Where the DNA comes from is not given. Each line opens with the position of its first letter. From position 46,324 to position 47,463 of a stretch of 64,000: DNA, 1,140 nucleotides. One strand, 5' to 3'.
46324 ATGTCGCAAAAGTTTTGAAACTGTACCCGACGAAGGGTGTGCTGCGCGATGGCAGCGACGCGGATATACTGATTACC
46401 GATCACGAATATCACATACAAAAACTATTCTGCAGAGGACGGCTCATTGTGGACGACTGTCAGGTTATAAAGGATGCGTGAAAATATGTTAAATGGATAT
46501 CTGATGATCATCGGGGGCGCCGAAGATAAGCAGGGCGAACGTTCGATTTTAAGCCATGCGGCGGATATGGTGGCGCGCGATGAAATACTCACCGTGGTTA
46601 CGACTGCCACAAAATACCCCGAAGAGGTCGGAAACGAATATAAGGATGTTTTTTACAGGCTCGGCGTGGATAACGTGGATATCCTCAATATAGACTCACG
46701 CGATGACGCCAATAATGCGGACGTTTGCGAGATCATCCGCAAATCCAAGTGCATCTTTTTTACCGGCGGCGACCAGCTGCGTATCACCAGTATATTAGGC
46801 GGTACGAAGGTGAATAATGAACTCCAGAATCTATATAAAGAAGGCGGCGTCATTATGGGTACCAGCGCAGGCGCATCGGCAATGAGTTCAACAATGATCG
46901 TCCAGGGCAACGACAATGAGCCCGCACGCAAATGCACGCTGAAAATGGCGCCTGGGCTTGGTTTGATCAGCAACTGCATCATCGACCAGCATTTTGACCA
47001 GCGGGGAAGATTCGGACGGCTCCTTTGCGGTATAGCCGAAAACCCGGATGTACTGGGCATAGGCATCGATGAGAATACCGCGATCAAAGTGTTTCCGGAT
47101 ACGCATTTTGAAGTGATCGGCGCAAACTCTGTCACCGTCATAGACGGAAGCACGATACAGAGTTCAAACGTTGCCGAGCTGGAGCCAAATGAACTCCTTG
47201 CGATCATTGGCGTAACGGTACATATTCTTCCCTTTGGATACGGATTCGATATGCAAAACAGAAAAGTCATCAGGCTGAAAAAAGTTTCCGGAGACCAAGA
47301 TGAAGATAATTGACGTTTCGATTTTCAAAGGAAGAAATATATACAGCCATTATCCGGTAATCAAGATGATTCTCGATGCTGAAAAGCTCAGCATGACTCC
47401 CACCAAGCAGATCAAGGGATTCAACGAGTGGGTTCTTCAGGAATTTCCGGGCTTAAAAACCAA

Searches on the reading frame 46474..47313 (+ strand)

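Call 42: search_protein_families(library=pfam, proteins=[window:46474-47313:+], max_evalue=0.00001)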
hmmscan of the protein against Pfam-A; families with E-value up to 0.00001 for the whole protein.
window:46474-47313:+ (279 aa): 1 family
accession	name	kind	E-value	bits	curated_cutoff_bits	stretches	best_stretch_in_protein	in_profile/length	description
PF03575.23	Peptidase_S51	-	1.7e-20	74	23.9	1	10-207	1-199/206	Peptidase family S51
